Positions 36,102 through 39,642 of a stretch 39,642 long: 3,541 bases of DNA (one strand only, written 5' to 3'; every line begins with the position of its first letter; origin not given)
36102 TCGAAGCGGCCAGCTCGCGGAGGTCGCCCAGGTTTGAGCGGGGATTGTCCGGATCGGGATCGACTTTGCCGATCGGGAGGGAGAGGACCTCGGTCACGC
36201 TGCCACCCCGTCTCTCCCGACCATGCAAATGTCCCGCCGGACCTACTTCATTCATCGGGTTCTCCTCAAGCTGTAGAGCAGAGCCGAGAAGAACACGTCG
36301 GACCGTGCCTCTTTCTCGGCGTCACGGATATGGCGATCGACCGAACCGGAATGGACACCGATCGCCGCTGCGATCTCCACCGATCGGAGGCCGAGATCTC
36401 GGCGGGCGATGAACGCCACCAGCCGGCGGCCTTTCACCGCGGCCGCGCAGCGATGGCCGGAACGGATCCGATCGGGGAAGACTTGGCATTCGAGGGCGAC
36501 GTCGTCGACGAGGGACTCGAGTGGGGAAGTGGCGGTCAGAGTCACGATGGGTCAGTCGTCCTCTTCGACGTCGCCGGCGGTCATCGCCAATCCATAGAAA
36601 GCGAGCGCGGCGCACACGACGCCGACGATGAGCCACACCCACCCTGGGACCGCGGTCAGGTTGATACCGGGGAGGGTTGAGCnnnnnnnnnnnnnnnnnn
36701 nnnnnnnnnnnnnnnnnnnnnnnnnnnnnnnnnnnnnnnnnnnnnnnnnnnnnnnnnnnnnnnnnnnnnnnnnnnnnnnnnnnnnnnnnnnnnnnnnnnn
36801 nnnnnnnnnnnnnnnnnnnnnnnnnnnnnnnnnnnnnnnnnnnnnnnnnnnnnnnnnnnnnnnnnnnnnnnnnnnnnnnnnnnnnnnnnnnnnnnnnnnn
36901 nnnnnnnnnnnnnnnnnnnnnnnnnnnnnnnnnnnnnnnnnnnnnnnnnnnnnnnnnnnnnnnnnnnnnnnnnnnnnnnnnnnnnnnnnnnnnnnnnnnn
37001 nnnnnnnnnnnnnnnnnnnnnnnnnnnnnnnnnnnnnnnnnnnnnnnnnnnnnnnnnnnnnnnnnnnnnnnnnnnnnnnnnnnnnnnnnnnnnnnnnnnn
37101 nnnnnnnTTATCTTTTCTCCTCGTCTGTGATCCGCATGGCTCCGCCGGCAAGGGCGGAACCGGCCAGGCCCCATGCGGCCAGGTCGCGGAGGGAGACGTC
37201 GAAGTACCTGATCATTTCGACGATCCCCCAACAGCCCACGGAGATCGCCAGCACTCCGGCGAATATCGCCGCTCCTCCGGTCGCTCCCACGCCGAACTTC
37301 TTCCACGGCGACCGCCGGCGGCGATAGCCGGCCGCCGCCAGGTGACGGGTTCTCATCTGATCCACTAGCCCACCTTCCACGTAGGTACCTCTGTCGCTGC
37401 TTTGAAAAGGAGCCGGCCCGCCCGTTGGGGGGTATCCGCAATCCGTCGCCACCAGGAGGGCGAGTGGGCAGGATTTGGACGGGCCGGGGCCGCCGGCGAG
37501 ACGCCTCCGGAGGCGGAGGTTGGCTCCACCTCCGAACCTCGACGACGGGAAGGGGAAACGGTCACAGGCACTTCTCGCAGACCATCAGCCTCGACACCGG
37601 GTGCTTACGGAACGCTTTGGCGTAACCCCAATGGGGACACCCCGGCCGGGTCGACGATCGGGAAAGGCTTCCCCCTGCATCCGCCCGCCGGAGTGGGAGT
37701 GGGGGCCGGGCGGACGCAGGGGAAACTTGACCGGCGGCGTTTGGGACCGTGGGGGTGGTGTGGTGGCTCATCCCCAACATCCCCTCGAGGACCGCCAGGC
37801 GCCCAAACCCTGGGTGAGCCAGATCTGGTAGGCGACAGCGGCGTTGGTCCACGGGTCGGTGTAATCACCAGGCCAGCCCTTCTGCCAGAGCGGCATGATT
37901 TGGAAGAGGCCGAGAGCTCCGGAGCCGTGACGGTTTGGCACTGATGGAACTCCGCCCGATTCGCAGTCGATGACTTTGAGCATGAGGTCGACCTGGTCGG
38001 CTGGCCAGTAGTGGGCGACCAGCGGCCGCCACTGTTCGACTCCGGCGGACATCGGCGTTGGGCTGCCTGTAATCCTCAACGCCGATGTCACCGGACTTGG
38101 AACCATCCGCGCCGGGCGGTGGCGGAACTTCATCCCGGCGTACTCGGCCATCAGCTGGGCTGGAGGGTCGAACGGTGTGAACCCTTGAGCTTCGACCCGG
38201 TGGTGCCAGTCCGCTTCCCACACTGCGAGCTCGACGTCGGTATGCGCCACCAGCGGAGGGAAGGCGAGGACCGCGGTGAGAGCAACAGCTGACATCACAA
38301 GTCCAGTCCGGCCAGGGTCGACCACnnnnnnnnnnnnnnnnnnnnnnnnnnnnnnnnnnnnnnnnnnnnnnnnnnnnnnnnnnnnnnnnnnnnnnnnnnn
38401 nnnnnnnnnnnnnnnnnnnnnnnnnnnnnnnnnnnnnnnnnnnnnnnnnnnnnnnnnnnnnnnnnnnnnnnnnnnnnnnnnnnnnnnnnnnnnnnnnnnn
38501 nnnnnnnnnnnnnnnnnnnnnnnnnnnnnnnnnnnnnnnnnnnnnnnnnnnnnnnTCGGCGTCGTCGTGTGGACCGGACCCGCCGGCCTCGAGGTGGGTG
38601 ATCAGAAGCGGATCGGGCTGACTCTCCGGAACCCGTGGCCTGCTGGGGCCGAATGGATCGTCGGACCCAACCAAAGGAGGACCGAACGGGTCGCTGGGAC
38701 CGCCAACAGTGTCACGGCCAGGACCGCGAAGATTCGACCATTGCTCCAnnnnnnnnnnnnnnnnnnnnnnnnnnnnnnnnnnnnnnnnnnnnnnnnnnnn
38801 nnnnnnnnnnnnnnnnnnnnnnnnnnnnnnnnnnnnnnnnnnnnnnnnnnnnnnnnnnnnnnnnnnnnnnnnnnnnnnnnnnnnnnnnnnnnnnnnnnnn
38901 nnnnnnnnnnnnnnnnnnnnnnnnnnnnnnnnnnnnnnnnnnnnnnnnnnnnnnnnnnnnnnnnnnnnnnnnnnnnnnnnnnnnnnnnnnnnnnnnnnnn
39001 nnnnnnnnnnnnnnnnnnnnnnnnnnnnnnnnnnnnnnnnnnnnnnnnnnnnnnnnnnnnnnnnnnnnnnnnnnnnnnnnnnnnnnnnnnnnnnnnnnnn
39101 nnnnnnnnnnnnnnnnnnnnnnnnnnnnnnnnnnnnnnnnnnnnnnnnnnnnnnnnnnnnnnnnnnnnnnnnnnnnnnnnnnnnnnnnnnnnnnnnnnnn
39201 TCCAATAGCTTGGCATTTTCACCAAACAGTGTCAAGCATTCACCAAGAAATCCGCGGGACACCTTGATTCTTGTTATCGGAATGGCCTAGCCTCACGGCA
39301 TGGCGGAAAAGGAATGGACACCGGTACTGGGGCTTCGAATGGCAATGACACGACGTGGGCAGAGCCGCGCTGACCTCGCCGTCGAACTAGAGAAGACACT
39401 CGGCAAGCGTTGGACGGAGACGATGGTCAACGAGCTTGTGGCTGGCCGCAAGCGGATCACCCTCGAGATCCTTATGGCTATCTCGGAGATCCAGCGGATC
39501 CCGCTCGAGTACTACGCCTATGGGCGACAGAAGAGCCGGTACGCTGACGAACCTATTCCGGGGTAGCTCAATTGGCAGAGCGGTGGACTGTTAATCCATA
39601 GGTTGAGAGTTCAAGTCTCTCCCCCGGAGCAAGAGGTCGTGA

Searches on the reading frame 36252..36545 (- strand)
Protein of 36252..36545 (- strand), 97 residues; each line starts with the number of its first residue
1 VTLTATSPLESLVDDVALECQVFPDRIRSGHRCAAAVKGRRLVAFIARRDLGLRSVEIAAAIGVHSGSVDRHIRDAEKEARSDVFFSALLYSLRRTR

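Call 64: search_protein_families(library=pfam, proteins=[window:36252-36545:-], max_evalue=0.05)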
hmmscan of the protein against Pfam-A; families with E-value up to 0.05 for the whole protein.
window:36252-36545:- (97 aa): 4 families
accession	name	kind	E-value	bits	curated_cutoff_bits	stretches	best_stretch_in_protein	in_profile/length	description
PF08281.18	Sigma70_r4_2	-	0.0001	22.3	25.7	1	40-78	14-52/54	Sigma-70, region 4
PF08299.17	Bac_DnaA_C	-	0.026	15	31.5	1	11-63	3-55/69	Bacterial dnaA protein helix-turn-helix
PF09339.16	HTH_IclR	-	0.039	14.2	22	0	36-73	2-39/52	IclR helix-turn-helix domain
PF13384.12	HTH_23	-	0.047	14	24.6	0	40-76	6-41/50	Homeodomain-like domain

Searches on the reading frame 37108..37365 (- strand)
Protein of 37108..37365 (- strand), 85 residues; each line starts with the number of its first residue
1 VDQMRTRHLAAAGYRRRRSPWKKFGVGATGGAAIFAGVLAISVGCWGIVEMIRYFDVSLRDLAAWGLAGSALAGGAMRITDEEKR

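Call 64: search_protein_families(library=pfam, proteins=[window:37108-37365:-], max_evalue=0.05)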
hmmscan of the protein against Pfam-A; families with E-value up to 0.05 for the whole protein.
window:37108-37365:- (85 aa): 1 family
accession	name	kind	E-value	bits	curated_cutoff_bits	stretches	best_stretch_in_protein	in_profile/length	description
PF03988.17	DUF347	-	0.026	15.2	28.2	1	23-47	23-47/52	Repeat of Unknown Function (DUF347)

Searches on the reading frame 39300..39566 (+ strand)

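Call 64: search_protein_families(library=pfam, proteins=[window:39300-39566:+], max_evalue=0.05)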
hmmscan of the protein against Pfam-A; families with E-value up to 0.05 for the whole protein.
window:39300-39566:+ (88 aa): 2 families
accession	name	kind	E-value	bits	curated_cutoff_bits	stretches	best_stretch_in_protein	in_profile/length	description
PF13443.12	HTH_26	-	0.03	15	22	0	12-67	2-52/63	Cro/C1-type HTH DNA-binding domain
PF01381.28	HTH_3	-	0.048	14.1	23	0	29-71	14-54/55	Helix-turn-helix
